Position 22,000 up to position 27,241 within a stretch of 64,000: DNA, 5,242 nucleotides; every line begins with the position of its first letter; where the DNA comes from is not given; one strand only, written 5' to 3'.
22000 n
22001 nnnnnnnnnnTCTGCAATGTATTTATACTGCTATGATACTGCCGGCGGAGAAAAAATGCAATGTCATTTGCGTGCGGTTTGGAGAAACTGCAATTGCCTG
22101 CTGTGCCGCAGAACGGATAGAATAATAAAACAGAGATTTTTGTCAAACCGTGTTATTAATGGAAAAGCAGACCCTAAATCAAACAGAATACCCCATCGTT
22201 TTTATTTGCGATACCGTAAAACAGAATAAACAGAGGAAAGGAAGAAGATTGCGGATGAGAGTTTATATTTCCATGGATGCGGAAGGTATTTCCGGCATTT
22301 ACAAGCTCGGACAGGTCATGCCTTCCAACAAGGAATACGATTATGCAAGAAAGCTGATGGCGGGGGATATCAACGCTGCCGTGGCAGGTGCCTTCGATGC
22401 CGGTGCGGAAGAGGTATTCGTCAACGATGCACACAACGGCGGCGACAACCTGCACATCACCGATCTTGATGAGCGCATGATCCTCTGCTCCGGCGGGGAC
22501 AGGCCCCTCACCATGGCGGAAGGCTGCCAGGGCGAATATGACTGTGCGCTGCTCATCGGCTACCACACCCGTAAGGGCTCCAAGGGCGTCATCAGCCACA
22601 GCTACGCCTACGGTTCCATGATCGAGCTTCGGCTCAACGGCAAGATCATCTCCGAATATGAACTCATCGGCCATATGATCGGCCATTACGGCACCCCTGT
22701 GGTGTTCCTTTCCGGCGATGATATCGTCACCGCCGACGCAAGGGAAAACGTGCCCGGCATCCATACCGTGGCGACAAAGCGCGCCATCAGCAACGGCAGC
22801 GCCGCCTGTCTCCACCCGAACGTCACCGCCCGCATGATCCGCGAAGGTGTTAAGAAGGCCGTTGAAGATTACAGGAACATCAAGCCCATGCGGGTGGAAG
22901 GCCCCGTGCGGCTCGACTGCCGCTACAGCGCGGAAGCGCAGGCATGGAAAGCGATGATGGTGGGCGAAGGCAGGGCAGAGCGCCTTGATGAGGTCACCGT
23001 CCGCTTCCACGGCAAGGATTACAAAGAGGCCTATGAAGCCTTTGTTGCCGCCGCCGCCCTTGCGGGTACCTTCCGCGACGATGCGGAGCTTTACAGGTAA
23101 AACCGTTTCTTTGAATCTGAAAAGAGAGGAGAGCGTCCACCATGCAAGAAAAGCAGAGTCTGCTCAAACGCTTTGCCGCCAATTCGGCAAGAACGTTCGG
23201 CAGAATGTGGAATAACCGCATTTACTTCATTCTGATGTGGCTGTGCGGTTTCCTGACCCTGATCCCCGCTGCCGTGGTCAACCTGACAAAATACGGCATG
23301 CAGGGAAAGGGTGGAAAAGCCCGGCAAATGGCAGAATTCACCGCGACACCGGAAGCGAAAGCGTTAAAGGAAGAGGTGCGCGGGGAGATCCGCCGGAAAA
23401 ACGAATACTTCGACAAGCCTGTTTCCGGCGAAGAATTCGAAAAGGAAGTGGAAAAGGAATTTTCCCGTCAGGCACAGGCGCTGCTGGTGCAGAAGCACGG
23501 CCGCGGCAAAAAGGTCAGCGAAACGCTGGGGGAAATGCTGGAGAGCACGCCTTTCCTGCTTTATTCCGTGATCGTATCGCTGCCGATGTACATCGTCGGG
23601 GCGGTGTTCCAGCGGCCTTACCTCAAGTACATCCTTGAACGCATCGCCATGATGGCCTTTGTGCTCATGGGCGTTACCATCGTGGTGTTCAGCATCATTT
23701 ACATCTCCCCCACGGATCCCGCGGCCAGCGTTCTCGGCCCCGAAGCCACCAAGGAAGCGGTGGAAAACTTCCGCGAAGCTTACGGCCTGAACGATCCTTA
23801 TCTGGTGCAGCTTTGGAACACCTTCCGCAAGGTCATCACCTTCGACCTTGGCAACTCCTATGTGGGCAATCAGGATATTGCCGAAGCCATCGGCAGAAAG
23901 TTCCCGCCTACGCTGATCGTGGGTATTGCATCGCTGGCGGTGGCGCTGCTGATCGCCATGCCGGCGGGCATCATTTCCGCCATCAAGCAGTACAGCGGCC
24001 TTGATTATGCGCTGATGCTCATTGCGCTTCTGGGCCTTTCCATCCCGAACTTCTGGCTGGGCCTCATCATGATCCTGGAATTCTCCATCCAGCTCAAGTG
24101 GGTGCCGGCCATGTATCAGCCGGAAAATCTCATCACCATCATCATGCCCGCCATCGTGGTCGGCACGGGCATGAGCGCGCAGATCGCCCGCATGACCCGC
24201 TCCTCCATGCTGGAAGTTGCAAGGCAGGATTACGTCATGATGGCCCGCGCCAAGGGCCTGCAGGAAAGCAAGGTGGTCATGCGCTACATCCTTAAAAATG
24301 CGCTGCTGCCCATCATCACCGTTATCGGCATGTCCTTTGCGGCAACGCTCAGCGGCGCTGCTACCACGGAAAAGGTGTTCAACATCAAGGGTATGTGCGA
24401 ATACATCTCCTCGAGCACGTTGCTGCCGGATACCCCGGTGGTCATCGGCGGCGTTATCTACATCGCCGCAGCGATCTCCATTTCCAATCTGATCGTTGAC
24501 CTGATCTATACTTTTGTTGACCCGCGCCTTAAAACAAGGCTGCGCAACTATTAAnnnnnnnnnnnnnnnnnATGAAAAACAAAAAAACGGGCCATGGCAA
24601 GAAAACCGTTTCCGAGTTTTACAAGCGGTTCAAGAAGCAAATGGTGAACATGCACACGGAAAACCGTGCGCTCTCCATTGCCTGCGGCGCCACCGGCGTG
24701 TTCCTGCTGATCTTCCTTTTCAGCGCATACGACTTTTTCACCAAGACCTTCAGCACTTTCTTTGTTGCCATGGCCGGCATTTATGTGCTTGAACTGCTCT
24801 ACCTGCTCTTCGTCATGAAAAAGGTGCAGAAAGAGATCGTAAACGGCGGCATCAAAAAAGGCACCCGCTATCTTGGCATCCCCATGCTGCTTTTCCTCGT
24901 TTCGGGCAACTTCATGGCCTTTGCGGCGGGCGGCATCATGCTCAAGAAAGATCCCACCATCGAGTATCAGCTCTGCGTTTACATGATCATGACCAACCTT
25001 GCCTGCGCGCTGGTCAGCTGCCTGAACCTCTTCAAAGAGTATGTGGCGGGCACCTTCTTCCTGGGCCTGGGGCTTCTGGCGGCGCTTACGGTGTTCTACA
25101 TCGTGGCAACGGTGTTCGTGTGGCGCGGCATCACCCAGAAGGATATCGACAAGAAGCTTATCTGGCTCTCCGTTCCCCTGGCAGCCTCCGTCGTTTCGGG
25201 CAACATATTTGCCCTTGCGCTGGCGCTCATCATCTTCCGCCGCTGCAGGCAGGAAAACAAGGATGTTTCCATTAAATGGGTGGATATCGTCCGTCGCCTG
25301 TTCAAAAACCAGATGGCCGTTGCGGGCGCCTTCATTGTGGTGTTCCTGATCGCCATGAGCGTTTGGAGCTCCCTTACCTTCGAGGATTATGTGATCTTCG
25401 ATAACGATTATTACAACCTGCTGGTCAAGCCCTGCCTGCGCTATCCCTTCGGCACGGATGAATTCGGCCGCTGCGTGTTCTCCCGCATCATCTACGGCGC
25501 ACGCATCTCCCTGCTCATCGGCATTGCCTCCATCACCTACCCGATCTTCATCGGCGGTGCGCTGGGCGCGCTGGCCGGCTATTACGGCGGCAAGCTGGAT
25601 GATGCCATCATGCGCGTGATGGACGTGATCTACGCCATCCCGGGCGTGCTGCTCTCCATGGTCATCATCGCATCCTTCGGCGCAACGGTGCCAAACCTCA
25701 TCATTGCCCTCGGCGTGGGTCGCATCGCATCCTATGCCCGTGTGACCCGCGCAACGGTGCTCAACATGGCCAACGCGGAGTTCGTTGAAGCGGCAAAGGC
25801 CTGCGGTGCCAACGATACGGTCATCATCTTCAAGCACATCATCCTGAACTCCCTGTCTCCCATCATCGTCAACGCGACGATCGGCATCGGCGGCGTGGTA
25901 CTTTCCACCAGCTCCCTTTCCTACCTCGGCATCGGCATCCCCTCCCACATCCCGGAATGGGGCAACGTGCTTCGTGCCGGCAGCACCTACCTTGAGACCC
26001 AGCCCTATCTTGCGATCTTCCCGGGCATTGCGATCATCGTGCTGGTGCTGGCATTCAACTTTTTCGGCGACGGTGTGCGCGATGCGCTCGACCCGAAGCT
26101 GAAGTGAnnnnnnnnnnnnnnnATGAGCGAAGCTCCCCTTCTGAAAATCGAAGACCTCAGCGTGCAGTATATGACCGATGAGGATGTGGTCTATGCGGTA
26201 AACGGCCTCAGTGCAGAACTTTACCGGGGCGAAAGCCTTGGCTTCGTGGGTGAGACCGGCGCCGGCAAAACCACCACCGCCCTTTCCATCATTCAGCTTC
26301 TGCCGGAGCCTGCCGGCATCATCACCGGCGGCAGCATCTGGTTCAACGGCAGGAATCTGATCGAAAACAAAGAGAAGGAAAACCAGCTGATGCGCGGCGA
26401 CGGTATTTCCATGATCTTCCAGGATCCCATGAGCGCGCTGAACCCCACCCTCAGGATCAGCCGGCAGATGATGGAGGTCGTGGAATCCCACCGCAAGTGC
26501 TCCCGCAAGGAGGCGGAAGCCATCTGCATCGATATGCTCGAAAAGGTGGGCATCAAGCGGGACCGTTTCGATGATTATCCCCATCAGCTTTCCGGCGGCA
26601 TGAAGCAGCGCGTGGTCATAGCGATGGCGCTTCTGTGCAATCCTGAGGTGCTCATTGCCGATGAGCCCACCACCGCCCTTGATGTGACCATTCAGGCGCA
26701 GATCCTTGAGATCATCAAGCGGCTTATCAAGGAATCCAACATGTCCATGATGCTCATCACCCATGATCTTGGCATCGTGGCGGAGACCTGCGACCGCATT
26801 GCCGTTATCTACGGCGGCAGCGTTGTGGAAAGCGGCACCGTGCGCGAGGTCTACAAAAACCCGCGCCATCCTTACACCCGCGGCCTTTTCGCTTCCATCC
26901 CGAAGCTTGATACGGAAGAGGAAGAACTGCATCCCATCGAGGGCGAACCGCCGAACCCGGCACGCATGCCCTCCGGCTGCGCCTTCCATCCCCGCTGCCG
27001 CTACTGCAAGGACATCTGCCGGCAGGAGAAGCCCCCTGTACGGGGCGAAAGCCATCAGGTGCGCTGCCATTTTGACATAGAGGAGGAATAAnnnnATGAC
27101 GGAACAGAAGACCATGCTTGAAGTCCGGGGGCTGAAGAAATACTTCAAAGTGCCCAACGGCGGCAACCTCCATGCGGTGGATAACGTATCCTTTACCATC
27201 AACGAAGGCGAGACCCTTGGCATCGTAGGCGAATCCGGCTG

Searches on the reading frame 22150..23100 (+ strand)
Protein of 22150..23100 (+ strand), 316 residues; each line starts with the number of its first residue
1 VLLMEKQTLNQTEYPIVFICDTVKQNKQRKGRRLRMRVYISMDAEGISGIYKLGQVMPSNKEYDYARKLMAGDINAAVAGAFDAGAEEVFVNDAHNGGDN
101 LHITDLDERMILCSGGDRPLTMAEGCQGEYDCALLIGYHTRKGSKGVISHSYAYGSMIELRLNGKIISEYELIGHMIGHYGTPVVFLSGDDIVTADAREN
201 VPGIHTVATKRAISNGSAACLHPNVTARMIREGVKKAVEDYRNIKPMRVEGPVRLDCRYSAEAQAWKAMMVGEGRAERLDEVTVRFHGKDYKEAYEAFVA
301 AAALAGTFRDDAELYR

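Call 31: search_protein_families(library=pfam, proteins=[window:22150-23100:+], max_evalue=0.001)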
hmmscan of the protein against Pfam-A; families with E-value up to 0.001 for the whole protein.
window:22150-23100:+ (316 aa): 1 family
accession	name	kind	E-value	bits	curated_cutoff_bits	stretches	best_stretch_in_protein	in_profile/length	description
PF04951.18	Peptidase_M55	-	1.5e-82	277.4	25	1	36-298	1-262/264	D-aminopeptidase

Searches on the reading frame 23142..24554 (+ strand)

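Call 31: search_protein_families(library=pfam, proteins=[window:23142-24554:+], max_evalue=0.001)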
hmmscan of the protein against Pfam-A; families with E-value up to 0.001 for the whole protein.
window:23142-24554:+ (470 aa): 2 families
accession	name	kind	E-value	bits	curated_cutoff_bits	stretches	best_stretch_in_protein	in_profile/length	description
PF00528.27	BPD_transp_1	-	2.8e-31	109.1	26.4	1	273-464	2-183/184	Binding-protein-dependent transport system inner membrane component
PF19300.4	BPD_transp_1_N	-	8.7e-11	42.4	23.8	1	161-255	2-108/114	Binding-prot-dependent transport system membrane comp, N-term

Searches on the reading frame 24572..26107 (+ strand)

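Call 31: search_protein_families(library=pfam, proteins=[window:24572-26107:+], max_evalue=0.001)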
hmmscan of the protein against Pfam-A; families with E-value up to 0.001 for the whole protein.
window:24572-26107:+ (511 aa): 2 families
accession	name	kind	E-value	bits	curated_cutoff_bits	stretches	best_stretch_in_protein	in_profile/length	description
PF00528.27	BPD_transp_1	-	2.5e-31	109.3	26.4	1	329-510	2-182/184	Binding-protein-dependent transport system inner membrane component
PF12911.12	OppC_N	-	5.5e-07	29.8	23.9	1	236-270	3-39/53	N-terminal TM domain of oligopeptide transport permease C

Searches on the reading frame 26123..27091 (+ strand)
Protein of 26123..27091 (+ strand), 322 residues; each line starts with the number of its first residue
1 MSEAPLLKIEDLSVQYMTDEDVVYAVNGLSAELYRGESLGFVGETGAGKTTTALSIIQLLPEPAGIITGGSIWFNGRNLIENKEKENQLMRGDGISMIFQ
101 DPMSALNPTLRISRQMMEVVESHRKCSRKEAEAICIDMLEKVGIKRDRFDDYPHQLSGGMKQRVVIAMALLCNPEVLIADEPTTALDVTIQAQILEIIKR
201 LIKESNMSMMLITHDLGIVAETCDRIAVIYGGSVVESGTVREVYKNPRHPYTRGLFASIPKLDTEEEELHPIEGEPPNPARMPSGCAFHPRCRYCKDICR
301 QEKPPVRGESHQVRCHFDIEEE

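Call 31: search_protein_families(library=pfam, proteins=[window:26123-27091:+], max_evalue=0.001)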
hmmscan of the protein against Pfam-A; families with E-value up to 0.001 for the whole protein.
window:26123-27091:+ (322 aa): 4 families
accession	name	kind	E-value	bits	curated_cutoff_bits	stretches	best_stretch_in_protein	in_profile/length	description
PF00005.33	ABC_tran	-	2.4e-28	99.9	25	1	27-184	2-137/137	ABC transporter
PF08352.17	oligo_HPY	-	7.2e-23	81.2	27.1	1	235-299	1-65/65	Oligopeptide/dipeptide transporter, C-terminal region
PF02463.25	SMC_N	-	5.9e-05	23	40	1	42-226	30-208/220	RecF/RecN/SMC N terminal domain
PF13304.12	AAA_21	-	0.00019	22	27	1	147-219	229-303/304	AAA domain, putative AbiEii toxin, Type IV TA system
